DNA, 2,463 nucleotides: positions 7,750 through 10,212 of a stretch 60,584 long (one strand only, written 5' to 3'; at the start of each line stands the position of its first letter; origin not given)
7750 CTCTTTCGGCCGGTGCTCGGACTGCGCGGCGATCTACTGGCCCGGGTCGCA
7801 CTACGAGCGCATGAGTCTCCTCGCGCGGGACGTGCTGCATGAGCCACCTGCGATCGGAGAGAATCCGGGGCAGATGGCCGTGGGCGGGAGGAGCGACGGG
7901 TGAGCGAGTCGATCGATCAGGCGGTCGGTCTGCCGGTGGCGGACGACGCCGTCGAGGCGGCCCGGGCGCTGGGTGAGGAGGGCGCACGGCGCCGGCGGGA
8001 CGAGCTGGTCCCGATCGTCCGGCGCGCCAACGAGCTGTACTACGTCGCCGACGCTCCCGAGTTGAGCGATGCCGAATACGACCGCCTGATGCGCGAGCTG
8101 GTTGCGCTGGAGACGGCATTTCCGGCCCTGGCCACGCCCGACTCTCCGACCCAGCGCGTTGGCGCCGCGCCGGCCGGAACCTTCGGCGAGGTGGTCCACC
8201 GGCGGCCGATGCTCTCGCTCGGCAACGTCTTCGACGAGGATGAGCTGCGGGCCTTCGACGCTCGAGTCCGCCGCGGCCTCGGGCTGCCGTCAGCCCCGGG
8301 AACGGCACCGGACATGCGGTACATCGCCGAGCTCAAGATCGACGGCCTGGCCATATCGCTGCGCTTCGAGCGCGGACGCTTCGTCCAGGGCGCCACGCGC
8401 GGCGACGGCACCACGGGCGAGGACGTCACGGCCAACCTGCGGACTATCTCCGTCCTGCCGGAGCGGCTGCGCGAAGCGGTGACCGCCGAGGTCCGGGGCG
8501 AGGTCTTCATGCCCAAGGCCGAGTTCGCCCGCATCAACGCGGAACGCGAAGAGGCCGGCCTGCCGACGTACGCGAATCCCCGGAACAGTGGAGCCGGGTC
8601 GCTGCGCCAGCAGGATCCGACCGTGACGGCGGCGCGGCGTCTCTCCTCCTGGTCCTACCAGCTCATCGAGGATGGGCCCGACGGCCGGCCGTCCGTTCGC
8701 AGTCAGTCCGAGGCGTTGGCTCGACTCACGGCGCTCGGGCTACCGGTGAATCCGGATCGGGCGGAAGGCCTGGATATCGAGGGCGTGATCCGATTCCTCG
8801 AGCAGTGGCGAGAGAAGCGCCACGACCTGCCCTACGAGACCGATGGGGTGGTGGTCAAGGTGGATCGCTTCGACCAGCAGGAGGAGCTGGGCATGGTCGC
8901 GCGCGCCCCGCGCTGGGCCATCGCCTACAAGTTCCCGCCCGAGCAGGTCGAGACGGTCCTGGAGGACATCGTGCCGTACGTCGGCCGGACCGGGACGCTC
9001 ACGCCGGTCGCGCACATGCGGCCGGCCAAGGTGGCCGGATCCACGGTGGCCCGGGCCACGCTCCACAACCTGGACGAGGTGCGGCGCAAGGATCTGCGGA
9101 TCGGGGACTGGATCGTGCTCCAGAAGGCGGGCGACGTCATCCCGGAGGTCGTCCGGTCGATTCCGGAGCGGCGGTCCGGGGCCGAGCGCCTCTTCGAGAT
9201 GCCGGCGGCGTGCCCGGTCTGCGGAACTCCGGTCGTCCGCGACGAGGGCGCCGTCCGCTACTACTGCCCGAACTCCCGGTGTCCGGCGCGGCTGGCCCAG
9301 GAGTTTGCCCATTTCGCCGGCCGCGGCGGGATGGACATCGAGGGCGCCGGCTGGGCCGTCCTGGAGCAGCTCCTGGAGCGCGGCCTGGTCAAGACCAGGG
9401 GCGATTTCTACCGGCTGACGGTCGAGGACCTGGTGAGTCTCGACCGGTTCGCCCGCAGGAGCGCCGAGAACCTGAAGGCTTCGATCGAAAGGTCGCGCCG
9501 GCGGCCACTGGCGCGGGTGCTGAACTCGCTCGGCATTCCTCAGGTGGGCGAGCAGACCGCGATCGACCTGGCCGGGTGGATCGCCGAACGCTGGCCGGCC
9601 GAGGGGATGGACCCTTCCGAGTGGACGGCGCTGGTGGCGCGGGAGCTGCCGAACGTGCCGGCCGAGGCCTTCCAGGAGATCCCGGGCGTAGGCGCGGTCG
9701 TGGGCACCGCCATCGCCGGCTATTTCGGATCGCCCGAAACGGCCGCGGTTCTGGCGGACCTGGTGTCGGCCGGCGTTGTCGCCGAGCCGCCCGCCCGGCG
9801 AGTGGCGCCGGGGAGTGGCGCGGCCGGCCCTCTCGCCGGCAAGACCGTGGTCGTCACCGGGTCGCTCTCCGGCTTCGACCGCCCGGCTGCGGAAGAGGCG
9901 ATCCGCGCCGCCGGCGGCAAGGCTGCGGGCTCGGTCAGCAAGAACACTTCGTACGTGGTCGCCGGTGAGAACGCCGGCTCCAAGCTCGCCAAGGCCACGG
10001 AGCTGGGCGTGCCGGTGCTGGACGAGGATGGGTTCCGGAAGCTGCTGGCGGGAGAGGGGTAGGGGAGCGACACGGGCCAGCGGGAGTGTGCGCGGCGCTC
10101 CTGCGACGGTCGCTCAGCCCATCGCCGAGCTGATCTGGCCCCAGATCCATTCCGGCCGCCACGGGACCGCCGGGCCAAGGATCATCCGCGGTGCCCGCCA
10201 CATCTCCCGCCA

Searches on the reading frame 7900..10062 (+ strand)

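Call 48: search_protein_families(library=pfam, proteins=[window:7900-10062:+], max_evalue=0.00001)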
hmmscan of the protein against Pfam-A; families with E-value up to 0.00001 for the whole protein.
window:7900-10062:+ (720 aa): 6 families
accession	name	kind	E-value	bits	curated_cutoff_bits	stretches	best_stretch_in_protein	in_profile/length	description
PF01653.23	DNA_ligase_aden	-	6.2e-87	291.7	27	1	94-348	3-253/253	NAD-dependent DNA ligase adenylation domain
PF03120.22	DNA_ligase_OB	-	3.2e-31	107.5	32.9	1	351-428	1-78/79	NAD-dependent DNA ligase OB-fold domain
PF00533.33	BRCT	-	4.7e-14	52.8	21.3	1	644-715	5-77/78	BRCA1 C Terminus (BRCT) domain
PF03119.21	DNA_ligase_ZBD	-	4.9e-10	39.6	25.8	1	438-463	2-27/27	NAD-dependent DNA ligase C4 zinc finger domain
PF22745.1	Nlig-Ia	-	2.4e-07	31.7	27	1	41-78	14-51/92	DNA ligase-like, N-terminal NAD+-binding domain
PF12826.13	HHH_2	-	3.4e-06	27.6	27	0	539-558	1-20/64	Helix-hairpin-helix motif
